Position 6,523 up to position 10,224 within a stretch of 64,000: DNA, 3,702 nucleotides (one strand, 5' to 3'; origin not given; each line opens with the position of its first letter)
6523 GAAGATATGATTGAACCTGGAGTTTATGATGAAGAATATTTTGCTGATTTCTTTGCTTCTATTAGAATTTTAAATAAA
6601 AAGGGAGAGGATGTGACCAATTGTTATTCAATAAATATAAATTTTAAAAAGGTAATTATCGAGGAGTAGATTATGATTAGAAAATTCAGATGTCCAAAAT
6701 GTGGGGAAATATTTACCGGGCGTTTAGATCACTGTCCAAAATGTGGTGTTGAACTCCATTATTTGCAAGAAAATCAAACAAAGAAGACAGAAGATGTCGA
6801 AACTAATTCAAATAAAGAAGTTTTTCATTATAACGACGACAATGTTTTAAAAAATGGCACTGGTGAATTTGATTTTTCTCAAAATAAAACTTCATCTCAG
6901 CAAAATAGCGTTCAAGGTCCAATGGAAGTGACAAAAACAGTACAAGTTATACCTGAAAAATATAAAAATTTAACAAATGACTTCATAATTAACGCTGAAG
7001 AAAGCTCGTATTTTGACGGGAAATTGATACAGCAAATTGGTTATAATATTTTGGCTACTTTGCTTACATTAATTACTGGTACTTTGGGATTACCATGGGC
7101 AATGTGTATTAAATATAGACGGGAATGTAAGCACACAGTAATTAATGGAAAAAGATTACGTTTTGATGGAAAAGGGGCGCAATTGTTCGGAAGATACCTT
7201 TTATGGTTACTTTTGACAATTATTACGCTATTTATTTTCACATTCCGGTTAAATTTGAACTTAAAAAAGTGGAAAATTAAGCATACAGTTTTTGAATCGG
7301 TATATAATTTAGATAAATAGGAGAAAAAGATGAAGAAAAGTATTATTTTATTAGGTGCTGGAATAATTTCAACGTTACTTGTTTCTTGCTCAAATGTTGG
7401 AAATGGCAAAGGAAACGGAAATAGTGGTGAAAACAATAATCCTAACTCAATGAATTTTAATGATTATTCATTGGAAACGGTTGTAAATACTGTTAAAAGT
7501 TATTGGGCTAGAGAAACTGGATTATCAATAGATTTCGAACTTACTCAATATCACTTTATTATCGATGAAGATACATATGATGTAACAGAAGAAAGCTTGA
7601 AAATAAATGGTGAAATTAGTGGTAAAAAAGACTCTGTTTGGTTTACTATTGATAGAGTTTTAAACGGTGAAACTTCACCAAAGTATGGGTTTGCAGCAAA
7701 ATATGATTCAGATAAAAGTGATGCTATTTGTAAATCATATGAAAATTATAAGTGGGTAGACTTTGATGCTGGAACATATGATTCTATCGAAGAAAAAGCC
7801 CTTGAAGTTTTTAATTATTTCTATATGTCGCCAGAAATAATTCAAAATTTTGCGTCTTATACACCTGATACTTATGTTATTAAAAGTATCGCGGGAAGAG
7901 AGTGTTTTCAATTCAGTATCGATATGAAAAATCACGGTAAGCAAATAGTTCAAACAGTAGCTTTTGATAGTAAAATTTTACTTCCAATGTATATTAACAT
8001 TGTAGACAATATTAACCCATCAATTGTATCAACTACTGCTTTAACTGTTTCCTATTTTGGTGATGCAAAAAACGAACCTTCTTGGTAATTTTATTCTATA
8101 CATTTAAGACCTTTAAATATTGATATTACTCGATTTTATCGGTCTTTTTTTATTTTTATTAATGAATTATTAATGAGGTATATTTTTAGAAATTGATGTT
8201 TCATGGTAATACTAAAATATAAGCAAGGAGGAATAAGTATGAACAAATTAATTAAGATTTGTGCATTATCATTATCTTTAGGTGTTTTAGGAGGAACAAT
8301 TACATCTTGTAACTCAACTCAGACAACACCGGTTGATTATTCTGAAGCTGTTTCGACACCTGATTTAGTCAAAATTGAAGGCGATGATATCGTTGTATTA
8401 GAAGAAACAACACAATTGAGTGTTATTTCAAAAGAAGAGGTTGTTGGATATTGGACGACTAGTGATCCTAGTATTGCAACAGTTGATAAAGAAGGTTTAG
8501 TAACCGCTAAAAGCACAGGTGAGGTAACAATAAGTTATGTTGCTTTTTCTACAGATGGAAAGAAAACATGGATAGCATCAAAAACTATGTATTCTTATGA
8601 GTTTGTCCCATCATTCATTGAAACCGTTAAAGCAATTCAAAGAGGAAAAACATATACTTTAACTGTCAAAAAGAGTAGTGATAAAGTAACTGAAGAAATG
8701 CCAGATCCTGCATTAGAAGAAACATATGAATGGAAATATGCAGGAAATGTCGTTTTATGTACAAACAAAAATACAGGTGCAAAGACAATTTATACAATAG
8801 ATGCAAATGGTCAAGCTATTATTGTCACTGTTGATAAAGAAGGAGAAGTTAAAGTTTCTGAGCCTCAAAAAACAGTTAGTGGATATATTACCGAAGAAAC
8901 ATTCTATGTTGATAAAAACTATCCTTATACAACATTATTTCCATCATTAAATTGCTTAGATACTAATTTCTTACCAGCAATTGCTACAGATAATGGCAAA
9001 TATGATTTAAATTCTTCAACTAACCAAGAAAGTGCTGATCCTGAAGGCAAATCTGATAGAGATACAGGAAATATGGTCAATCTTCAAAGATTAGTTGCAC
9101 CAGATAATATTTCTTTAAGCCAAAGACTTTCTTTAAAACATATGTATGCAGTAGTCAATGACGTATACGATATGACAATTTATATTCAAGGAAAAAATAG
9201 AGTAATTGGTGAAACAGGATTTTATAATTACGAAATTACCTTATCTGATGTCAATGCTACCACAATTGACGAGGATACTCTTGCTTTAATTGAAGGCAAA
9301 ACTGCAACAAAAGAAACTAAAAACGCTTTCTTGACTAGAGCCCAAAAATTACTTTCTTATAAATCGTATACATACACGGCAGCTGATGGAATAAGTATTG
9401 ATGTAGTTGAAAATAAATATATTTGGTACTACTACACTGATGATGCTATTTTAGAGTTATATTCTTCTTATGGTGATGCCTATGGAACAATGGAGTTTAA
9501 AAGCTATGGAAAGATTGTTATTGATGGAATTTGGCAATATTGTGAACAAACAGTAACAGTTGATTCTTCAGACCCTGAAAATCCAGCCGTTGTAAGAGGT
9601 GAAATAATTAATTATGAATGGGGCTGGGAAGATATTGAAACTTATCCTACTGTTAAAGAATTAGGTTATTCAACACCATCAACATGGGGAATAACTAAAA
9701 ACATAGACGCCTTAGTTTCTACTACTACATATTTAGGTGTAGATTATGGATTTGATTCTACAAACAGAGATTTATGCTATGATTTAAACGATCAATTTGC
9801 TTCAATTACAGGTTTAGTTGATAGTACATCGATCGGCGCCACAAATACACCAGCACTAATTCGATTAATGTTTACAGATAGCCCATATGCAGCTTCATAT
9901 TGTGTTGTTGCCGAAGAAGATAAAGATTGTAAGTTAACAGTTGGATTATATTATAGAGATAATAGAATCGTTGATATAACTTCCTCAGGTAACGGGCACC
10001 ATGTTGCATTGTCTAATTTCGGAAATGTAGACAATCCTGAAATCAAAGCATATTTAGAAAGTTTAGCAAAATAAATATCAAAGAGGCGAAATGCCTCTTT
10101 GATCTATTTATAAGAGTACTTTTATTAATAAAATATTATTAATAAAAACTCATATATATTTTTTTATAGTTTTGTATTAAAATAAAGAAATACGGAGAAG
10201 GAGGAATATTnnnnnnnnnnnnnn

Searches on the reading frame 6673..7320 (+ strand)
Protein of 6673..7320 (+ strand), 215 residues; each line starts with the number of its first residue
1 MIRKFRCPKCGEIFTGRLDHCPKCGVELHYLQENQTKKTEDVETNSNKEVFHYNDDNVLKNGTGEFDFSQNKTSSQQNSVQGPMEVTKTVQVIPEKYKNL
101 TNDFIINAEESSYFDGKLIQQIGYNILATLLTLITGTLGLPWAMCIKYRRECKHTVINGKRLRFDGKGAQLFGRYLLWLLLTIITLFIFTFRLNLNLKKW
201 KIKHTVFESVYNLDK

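Call 42: search_protein_families(library=pfam, proteins=[window:6673-7320:+], max_evalue=0.0001)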
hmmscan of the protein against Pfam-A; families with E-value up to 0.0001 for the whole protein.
window:6673-7320:+ (215 aa): 3 families
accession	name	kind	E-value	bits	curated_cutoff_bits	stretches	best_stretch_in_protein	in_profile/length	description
PF05987.18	DUF898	-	2.6e-06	27.2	28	1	126-207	85-166/336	Bacterial protein of unknown function (DUF898)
PF13248.11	Zn_ribbon_3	-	4.5e-05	23.2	27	1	4-28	2-26/26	zinc-ribbon domain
PF20403.5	DUF6693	-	9.2e-05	23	31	0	167-206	7-46/104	Family of unknown function (DUF6693)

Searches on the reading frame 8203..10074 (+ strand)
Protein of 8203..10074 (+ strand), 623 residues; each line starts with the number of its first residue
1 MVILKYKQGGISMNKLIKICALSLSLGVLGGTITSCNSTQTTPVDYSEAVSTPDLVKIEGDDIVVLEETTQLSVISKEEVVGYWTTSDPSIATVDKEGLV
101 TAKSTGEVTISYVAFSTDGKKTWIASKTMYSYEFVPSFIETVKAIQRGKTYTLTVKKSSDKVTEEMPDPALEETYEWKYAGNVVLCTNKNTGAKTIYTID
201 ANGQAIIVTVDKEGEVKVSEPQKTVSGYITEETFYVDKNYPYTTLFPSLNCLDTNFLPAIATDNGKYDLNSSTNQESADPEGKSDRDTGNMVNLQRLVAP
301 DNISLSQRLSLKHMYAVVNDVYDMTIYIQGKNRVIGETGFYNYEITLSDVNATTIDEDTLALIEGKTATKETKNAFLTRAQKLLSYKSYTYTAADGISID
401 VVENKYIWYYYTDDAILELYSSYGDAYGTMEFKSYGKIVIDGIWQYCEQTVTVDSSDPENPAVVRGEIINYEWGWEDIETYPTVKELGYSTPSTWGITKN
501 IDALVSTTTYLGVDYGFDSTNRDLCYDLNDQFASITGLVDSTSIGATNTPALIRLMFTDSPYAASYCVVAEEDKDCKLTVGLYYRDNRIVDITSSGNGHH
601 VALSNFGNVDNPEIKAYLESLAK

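Call 42: search_protein_families(library=pfam, proteins=[window:8203-10074:+], max_evalue=0.0001)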
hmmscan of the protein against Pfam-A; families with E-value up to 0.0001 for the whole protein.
window:8203-10074:+ (623 aa): 2 families
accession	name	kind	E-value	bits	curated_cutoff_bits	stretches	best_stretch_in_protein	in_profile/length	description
PF02368.24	Big_2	-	2.8e-08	34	22.8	1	68-120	18-74/79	Bacterial Ig-like domain (group 2)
PF25354.1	Ig_NUP210_16th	-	8.9e-05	22.3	27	0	72-112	20-61/72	NUP210-like, Ig-like domain 16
